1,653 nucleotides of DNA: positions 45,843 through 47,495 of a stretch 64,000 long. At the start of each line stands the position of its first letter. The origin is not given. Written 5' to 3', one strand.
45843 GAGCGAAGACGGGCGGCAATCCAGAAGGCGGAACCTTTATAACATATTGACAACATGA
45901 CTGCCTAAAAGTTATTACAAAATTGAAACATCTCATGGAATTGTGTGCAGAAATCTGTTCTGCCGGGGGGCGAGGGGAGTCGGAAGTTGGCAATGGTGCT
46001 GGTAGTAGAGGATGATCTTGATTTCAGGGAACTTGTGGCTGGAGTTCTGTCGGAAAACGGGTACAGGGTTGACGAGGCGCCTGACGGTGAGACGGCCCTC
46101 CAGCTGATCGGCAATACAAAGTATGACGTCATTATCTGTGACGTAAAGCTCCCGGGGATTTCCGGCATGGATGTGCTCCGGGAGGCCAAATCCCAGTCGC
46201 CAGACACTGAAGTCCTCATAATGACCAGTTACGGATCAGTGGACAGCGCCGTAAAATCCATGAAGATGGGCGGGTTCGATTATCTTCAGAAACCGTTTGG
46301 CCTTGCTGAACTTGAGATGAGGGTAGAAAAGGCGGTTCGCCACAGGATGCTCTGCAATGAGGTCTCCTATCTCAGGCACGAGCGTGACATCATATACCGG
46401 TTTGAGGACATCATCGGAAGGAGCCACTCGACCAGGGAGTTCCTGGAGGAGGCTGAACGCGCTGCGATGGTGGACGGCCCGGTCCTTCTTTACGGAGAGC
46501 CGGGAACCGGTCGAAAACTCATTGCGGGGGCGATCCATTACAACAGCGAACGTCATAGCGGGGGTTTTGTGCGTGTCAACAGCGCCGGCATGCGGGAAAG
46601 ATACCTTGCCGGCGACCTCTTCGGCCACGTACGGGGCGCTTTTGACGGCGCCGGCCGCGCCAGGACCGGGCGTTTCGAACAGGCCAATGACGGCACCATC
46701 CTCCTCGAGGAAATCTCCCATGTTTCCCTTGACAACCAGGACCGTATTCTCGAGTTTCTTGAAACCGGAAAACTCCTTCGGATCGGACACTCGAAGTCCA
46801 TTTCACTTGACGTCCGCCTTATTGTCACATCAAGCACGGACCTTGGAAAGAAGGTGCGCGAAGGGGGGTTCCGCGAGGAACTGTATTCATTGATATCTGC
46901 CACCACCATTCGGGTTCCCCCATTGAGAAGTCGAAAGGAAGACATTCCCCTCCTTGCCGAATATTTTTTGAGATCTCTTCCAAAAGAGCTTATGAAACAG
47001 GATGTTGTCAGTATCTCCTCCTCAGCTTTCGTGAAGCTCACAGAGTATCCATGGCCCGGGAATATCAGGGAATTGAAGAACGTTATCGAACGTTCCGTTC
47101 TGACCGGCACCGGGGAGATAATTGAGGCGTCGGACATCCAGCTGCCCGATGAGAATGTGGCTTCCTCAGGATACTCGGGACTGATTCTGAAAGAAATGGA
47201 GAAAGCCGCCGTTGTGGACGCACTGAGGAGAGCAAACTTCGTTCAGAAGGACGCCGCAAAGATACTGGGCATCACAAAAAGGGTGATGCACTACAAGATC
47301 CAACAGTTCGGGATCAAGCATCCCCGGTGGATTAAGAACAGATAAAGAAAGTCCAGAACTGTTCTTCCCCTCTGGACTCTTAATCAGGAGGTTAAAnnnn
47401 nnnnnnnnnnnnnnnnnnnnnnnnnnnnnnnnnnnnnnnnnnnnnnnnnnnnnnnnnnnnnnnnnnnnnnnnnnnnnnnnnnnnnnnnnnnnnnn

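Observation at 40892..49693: Two-component/sigma54 regulatory unit embedded between two nucleotide-sugar (uronic-acid) precursor gene pairs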

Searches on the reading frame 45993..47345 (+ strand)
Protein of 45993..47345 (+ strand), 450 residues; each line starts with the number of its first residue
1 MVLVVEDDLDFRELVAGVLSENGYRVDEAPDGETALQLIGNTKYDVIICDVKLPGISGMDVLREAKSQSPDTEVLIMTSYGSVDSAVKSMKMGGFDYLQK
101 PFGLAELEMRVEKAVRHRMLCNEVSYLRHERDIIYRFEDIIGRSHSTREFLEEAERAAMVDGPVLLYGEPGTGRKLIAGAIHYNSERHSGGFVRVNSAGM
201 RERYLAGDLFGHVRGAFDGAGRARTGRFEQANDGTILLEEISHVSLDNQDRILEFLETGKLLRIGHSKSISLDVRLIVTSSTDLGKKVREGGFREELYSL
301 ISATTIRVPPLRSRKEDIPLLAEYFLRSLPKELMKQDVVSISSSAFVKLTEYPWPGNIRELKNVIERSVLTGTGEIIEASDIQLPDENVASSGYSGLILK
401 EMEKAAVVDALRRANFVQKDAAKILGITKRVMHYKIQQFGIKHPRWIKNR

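Call 5: search_protein_families(library=pfam, proteins=[window:45993-47345:+])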
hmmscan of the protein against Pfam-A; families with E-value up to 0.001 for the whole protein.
window:45993-47345:+ (450 aa): 5 families
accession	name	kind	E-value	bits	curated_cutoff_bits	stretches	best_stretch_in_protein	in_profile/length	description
PF00158.32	Sigma54_activat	-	2.4e-47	161.2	20.2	1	140-306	1-167/168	Sigma-54 interaction domain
PF00072.30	Response_reg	-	8.2e-29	100.5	30.2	1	2-111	1-110/111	Response regulator receiver domain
PF25601.1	AAA_lid_14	-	1.6e-21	76.4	27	1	312-383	1-71/87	AAA+ ATPase lid domain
PF14532.12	Sigma54_activ_2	-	3.1e-19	70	25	1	141-311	1-138/138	Sigma-54 interaction domain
PF02954.25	HTH_8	-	1.6e-09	37.7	22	1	399-439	2-42/42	Bacterial regulatory protein, Fis family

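Call 6: search_protein_families(library=ncbifam, proteins=[window:45993-47345:+])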
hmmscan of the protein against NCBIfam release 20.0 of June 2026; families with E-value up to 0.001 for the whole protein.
window:45993-47345:+ (450 aa): 111 families (the best 25 are shown)
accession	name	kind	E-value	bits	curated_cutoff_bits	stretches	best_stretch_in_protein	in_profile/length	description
NF008469.0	PRK11361.1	equivalog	3.8e-109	365.4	714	1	2-442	7-457/461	acetoacetate metabolism transcriptional regulator AtoC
TIGR01818.1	ntrC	equivalog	9.2e-94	314.8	558.6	1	2-383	1-378/463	nitrogen regulation protein NR(I)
NF007689.0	PRK10365.1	equivalog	3.4e-88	296.4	760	1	2-436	8-439/441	sigma-54-dependent response regulator transcription factor ZraR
TIGR02915.1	PEP_resp_reg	equivalog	2.3e-87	293.7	502.6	1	2-442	1-445/445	PEP-CTERM-box response regulator transcription factor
NF051870.1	NAssimRespRegNtrX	equivalog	3.1e-84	283.5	600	1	2-396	4-393/452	nitrogen assimilation response regulator NtrX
TIGR01817.1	nifA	equivalog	6.4e-81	272.7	528.85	2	127-391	185-447/534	nif-specific transcriptional activator NifA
NF008176.1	PRK10923.1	equivalog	5.2e-80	269.3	620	1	2-376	6-376/469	nitrogen regulation protein NR(I)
NF041946.1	LuxO_transreg_Vib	equivalog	2.1e-78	264.2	800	1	5-397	2-391/463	quorum-sensing sigma-54 dependent transcriptional regulator LuxO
TIGR02974.1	phageshock_pspF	equivalog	1.3e-74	251.4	443.55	1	140-375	1-236/336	phage shock protein operon transcriptional activator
NF011695.0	PRK15115.1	equivalog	4.6e-72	243.2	763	1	2-394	9-392/445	two-component system response regulator GlrR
NF038308.1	RNA_repair_RtcR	equivalog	9.1e-71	239.3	650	1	87-419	127-491/530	RNA repair transcriptional activator RtcR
NF041552.1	TF_PrdR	equivalog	1.9e-70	237.8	795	1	122-439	256-576/577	sigma-54 dependent transcriptional regulator PrdR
NF049963.1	RespRegFlgRCampy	domain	9.7e-70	235.6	750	1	2-439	3-427/429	fla regulon two-component system response regulator FlgR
NF003451.0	PRK05022.1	equivalog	2.1e-67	228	476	1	136-392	188-442/512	nitric oxide reductase transcriptional regulator NorR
NF050807.1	TransRegFlbDCaul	equivalog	1.7e-64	218.4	750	1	138-439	118-438/454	sigma-54-dependent transcriptional regulator FlbD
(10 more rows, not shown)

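Call 19: find_encoding_contigs(protein=window:45993-47345:+, flank=10000, max_places=6)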
Protein window:45993-47345:+ (450 aa): 1 contig read that carries it; 1 place shown.
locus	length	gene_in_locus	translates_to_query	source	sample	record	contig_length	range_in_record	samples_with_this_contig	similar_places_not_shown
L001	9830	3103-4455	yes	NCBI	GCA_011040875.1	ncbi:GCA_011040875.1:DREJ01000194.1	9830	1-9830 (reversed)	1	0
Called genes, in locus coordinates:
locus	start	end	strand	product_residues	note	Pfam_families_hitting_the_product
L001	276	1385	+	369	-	PF08448:PAS_4 (weak), PF12860:PAS_7 (faint), PF13426:PAS_9 (faint), PF00512:HisKA, PF02518:HATPase_c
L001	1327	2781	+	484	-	PF00072:Response_reg, PF00158:Sigma54_activat, PF14532:Sigma54_activ_2, PF07728:AAA_5 (faint), PF25601:AAA_lid_14, PF02954:HTH_8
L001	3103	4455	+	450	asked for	PF00072:Response_reg, PF00158:Sigma54_activat, PF14532:Sigma54_activ_2, PF25601:AAA_lid_14, PF02954:HTH_8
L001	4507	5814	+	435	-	PF03721:UDPG_MGDP_dh_N, PF00984:UDPG_MGDP_dh, PF03720:UDPG_MGDP_dh_C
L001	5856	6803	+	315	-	PF01073:3Beta_HSD, PF01370:Epimerase, PF02719:Polysacc_synt_2, PF04321:RmlD_sub_bind, PF07993:NAD_binding_4, PF16363:GDP_Man_Dehyd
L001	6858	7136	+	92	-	PF20660:DUF6812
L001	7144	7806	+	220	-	PF01876:RNase_P_p30 (weak), PF02811:PHP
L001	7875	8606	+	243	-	PF13176:TPR_7 (faint), PF13174:TPR_6 (faint), PF13181:TPR_8 (faint), PF13428:TPR_14 (faint), PF14559:TPR_19 (faint), PF07719:TPR_2 (faint), PF13432:TPR_16 (weak)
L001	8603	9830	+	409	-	PF01855:POR_N, PF02776:TPP_enzyme_N (weak)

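Call 20: find_related_loci(query=window:45993-47345:+, collection=genome_contigs, flank=10000)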
Query window:45993-47345:+ (450 aa) in genome_contigs; peptide patterns used: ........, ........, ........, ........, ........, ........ (x = any residue, [..] = any of these).
389 stretches matched a pattern; 180 encode a relative of the query (tblastn E <= 1e-3); the best 80 are kept; 80 distinct loci.
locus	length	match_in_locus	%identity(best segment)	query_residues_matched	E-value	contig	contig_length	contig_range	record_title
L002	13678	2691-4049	60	1-450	0e+0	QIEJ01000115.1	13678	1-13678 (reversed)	MAG: Proteobacteria bacterium isolate SZUA-204 Ga0063294_10001918, whole genome shotgun sequence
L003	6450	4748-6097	38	2-441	4e-97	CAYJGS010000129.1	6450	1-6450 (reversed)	MAG TPA_asm: uncultured Desulfovibrionaceae bacterium isolate ERP123703_co2_57 genome assembly, contig: NODE_9084_length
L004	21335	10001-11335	39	2-441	4e-96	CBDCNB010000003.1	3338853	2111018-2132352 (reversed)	MAG: Bryobacteraceae bacterium isolate cf9fd3fe-1ac7-4003-a2de-59ec3b3bd4e5 genome assembly, contig: contig_3, whole gen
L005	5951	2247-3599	37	2-445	2e-91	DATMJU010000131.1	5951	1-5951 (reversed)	MAG TPA_asm: Vicinamibacterales bacterium isolate SMAG_U13578 k141_171351, whole genome shotgun sequence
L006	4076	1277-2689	35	2-445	9e-90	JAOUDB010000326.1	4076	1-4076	MAG: Desulfuromonadales bacterium isolate 24_Oct_SF_Bin9 24_Oct_SF_Bin9_scaffold_8420_c1, whole genome shotgun sequence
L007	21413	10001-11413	35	2-445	3e-88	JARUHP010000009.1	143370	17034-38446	Deltaproteobacteria bacterium IMCC39146 NODE_9_length_143370_cov_56.443261, whole genome shotgun sequence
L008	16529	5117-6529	35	2-445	6e-88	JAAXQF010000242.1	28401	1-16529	MAG: Desulfuromonadales bacterium isolate MAG-BB-04-B scaffold_470, whole genome shotgun sequence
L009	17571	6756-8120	35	2-439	1e-87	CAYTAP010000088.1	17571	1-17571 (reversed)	MAG TPA_asm: uncultured Tepidisphaeraceae bacterium isolate SRP263991_co5_118 genome assembly, contig: NODE_6266_length_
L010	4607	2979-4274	33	2-437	4e-86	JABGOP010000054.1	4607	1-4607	MAG: Candidatus Cloacimonadota bacterium isolate co234_bin10 NODE_28158_length_4607_cov_9.009007, whole genome shotgun s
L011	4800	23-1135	38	2-376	4e-85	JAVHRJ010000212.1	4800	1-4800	MAG: Bacteroidales bacterium isolate WB02no9_30_11 NODE_18439_length_4800_cov_5.922866, whole genome shotgun sequence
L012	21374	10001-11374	36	2-445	2e-85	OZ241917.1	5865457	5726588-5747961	MAG: Candidatus Latescibacterota bacterium isolate 5e8d6608-c5e3-4027-8d72-793febe4c990 genome assembly, chromosome: 1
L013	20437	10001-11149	37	2-383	2e-84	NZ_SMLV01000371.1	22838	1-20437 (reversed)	Fulvivirga lutimaris strain KCTC 42720 Contig_90, whole genome shotgun sequence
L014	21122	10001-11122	38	2-379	3e-84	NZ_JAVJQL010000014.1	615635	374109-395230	MAG: Fulvivirga sp. isolate E1-EBD-03 k141_1304, whole genome shotgun sequence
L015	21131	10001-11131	37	2-383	4e-83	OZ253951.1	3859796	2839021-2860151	MAG: Roseivirga sp. isolate f0215e9d-8eee-4bf0-a4af-acfab9812d89 genome assembly, chromosome: 1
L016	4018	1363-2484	37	2-379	2e-83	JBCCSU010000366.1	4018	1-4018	MAG: Bacteroidota bacterium isolate P01_D01_bin.63 k141_1598121_length_4018_cov_20.7459, whole genome shotgun sequence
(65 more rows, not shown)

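Call 22: find_homologous_proteins(query=window:45993-47345:+, max_evalue=1e-60)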
Query window:45993-47345:+ (450 aa): 4390 proteins with E <= 1e-60 among 8000 candidates; the best 120 are listed.
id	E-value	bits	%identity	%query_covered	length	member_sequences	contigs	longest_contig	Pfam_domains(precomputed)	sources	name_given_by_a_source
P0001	1.3e-288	975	98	100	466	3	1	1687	PF00158.33,PF25601.2,PF02954.26,PF14532.13,PF00072.31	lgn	-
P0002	1.4e-240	817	82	100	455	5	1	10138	PF00158.33,PF25601.2,PF02954.26,PF14532.13,PF00072.31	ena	-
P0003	4.3e-175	601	60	100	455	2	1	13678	PF00158.33,PF25601.2,PF02954.26,PF14532.13,PF00072.31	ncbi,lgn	-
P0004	1.1e-174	600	60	100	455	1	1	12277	PF00158.33,PF25601.2,PF02954.26,PF14532.13,PF00072.31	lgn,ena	-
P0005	1.2e-174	600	60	100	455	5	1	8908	PF00158.33,PF25601.2,PF02954.26,PF14532.13,PF00072.31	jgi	jgi:DNA-binding NtrC family response regulator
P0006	1.9e-173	596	60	99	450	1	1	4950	PF00158.33,PF25601.2,PF02954.26,PF14532.13,PF00072.31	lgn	-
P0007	4.5e-172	591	59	100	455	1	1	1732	PF00158.33,PF25601.2,PF02954.26,PF14532.13,PF00072.31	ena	-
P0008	2.6e-171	589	58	100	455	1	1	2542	PF00158.33,PF25601.2,PF02954.26,PF14532.13,PF00072.31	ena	-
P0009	9.1e-171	587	58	100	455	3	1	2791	PF00158.33,PF25601.2,PF02954.26,PF14532.13,PF00072.31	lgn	-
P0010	1.8e-165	569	55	100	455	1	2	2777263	PF00158.33,PF25601.2,PF02954.26,PF14532.13,PF00072.31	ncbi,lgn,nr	ncbi:MAG: sigma-54-dependent Fis family transcriptional regulator [bacterium]|nr:MAG: sigma-54-depen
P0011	3.4e-160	552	56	100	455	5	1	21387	PF00158.33,PF25601.2,PF02954.26,PF14532.13,PF00072.31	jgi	jgi:DNA-binding NtrC family response regulator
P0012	5.8e-155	535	55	100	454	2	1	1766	PF00158.33,PF25601.2,PF02954.26,PF14532.13,PF00072.31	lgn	-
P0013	5.4e-154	531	55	100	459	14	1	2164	PF00158.33,PF25601.2,PF02954.26,PF14532.13,PF00072.31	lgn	-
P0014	2.5e-153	529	54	100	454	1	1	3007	PF00158.33,PF25601.2,PF02954.26,PF14532.13,PF00072.31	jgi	jgi:DNA-binding NtrC family response regulator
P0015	2.2e-151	523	53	100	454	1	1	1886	PF00158.33,PF25601.2,PF02954.26,PF14532.13,PF00072.31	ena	-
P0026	1.6e-150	520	54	100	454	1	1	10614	PF00158.33,PF25601.2,PF02954.26,PF14532.13,PF00072.31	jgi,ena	-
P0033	8.7e-149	514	52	100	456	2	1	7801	PF00158.33,PF25601.2,PF02954.26,PF14532.13,PF07728.21,PF00072.31,PF01078.28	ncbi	-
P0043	1.5e-147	510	53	100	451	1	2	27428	PF00158.33,PF07724.21,PF25601.2,PF02954.26,PF14532.13,PF07728.21,PF00072.31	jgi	jgi:two-component system response regulator HydG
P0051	1.5e-146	507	52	100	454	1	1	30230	PF00158.33,PF25601.2,PF02954.26,PF14532.13,PF00072.31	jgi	jgi:DNA-binding NtrC family response regulator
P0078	3.2e-123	430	46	100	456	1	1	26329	PF00158.33,PF25601.2,PF02954.26,PF14532.13,PF00072.31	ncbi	-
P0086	4.2e-119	417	43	100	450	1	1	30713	PF00158.33,PF25601.2,PF02954.26,PF14532.13,PF00072.31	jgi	jgi:two-component system response regulator HydG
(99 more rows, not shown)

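Call 25: find_encoding_contigs(protein=P0010, flank=10000, max_places=2)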
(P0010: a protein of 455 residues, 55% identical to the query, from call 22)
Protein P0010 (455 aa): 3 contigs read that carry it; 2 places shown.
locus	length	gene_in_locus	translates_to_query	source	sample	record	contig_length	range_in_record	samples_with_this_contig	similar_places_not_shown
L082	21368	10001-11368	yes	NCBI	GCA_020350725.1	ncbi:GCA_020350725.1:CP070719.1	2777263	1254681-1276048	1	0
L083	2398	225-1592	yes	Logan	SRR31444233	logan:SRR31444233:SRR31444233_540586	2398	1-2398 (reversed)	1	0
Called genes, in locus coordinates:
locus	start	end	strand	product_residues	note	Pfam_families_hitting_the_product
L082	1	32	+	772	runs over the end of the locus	PF01590:GAF, PF13185:GAF_2, PF13492:GAF_3, PF05524:PEP-utilisers_N, PF00391:PEP-utilizers, PF02896:PEP-utilizers_C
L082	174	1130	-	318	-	PF00291:PALP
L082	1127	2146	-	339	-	PF12706:Lactamase_B_2 (weak)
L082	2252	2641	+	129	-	PF00293:NUDIX (weak)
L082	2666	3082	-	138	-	PF09350:DJC28_CD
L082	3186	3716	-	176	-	-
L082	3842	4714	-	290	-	PF13489:Methyltransf_23, PF13847:Methyltransf_31, PF08241:Methyltransf_11, PF08242:Methyltransf_12, PF13649:Methyltransf_25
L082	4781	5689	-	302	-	-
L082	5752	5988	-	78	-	-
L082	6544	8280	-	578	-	PF01979:Amidohydro_1, PF07969:Amidohydro_3 (weak), PF13382:Adenine_deam_C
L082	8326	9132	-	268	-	-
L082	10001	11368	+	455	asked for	PF00072:Response_reg, PF00158:Sigma54_activat, PF14532:Sigma54_activ_2, PF25601:AAA_lid_14, PF02954:HTH_8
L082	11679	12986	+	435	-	PF03721:UDPG_MGDP_dh_N, PF00984:UDPG_MGDP_dh, PF03720:UDPG_MGDP_dh_C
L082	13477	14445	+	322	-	PF01073:3Beta_HSD, PF01370:Epimerase, PF02719:Polysacc_synt_2, PF04321:RmlD_sub_bind, PF07993:NAD_binding_4, PF16363:GDP_Man_Dehyd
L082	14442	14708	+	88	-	PF20660:DUF6812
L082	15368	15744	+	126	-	PF02811:PHP, PF19799:DUF6282 (faint)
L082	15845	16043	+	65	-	-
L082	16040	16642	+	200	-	-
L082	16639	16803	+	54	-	-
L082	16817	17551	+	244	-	PF16976:RcpC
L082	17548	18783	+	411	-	PF00263:Secretin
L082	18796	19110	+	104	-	PF14520:HHH_5 (faint), PF12836:HHH_3, PF00633:HHH (weak)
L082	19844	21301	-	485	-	PF01139:RtcB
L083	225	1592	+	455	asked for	PF00072:Response_reg, PF00158:Sigma54_activat, PF14532:Sigma54_activ_2, PF25601:AAA_lid_14, PF02954:HTH_8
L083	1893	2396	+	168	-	?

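Call 26: find_encoding_contigs(protein=P0051, flank=10000, max_places=2)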
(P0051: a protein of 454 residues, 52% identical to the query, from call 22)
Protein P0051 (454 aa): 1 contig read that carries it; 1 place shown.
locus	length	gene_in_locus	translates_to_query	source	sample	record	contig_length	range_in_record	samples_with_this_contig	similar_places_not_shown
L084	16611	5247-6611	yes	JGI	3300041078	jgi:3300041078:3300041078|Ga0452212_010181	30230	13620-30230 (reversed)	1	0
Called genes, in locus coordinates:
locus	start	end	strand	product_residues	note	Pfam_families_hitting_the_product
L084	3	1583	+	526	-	?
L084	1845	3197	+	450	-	PF03446:NAD_binding_2, PF03721:UDPG_MGDP_dh_N, PF00984:UDPG_MGDP_dh, PF03720:UDPG_MGDP_dh_C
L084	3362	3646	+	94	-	PF05635:23S_rRNA_IVP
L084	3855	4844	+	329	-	PF01073:3Beta_HSD, PF01370:Epimerase, PF02719:Polysacc_synt_2, PF04321:RmlD_sub_bind, PF05368:NmrA (weak), PF16363:GDP_Man_Dehyd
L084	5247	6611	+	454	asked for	PF00072:Response_reg, PF00158:Sigma54_activat, PF14532:Sigma54_activ_2, PF25601:AAA_lid_14, PF02954:HTH_8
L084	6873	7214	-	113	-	PF05635:23S_rRNA_IVP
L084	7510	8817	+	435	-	PF00070:Pyr_redox (faint), PF03721:UDPG_MGDP_dh_N, PF00984:UDPG_MGDP_dh, PF03720:UDPG_MGDP_dh_C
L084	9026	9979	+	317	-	PF01073:3Beta_HSD, PF01370:Epimerase, PF02719:Polysacc_synt_2, PF04321:RmlD_sub_bind, PF07993:NAD_binding_4, PF08659:KR (weak), PF16363:GDP_Man_Dehyd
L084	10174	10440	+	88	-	PF20660:DUF6812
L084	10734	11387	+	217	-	PF02811:PHP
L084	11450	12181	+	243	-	PF07719:TPR_2 (faint), PF13174:TPR_6 (faint), PF14559:TPR_19 (faint), PF13428:TPR_14 (faint), PF13432:TPR_16 (faint), PF12895:ANAPC3 (weak)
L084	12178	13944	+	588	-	PF01855:POR_N, PF12837:Fer4_6 (faint), PF02775:TPP_enzyme_C, PF13237:Fer4_10 (weak), PF00037:Fer4 (weak)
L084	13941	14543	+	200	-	PF01558:POR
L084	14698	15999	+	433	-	PF00501:AMP-binding, PF14535:AMP-binding_C_2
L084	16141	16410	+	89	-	PF19571:ACT_8, PF01842:ACT, PF13291:ACT_4 (faint)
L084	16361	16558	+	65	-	PF19571:ACT_8 (weak)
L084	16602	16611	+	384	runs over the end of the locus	PF13433:Peripla_BP_5, PF13458:Peripla_BP_6, PF01094:ANF_receptor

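Call 27: find_encoding_contigs(protein=P0043, flank=10000, max_places=1)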
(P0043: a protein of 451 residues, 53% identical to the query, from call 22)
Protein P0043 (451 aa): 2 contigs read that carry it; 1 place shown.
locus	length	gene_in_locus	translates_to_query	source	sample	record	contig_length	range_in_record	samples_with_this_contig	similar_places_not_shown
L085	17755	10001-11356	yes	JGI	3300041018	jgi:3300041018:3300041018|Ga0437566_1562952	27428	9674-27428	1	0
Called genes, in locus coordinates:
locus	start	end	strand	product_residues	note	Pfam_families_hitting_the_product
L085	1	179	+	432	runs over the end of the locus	PF01943:Polysacc_synt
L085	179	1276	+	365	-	PF13469:Sulfotransfer_3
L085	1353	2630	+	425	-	PF04932:Wzy_C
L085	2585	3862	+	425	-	PF13439:Glyco_transf_4, PF13579:Glyco_trans_4_4, PF00534:Glycos_transf_1, PF13692:Glyco_trans_1_4, PF13524:Glyco_trans_1_2 (weak)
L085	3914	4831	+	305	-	PF04055:Radical_SAM, PF13186:SPASM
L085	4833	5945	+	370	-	PF20706:GT4-conflict, PF13439:Glyco_transf_4, PF13579:Glyco_trans_4_4, PF00534:Glycos_transf_1, PF13692:Glyco_trans_1_4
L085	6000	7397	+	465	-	PF13727:CoA_binding_3, PF02397:Bac_transf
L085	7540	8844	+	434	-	PF03446:NAD_binding_2 (weak), PF03721:UDPG_MGDP_dh_N, PF00984:UDPG_MGDP_dh, PF03720:UDPG_MGDP_dh_C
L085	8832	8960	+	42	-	-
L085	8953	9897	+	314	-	PF01073:3Beta_HSD, PF01370:Epimerase, PF02719:Polysacc_synt_2, PF04321:RmlD_sub_bind, PF05368:NmrA (weak), PF13460:NAD_binding_10, PF16363:GDP_Man_Dehyd, PF07993:NAD_binding_4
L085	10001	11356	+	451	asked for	PF00072:Response_reg, PF00158:Sigma54_activat, PF14532:Sigma54_activ_2, PF07724:AAA_2 (weak), PF07728:AAA_5 (weak), PF25601:AAA_lid_14, PF02954:HTH_8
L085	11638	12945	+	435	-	PF00070:Pyr_redox (faint), PF03721:UDPG_MGDP_dh_N, PF00984:UDPG_MGDP_dh, PF03720:UDPG_MGDP_dh_C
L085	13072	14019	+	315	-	PF01073:3Beta_HSD, PF01370:Epimerase, PF02719:Polysacc_synt_2, PF04321:RmlD_sub_bind, PF07993:NAD_binding_4, PF08659:KR (weak), PF16363:GDP_Man_Dehyd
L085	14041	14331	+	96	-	PF20660:DUF6812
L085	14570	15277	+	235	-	PF02811:PHP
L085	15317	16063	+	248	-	PF09976:TPR_21 (weak), PF25058:ARM_TT21 (faint), PF07719:TPR_2 (faint), PF12895:ANAPC3 (faint), PF13174:TPR_6 (faint), PF13428:TPR_14 (faint), PF13424:TPR_12 (weak), PF14559:TPR_19 (weak), +2 more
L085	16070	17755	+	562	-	?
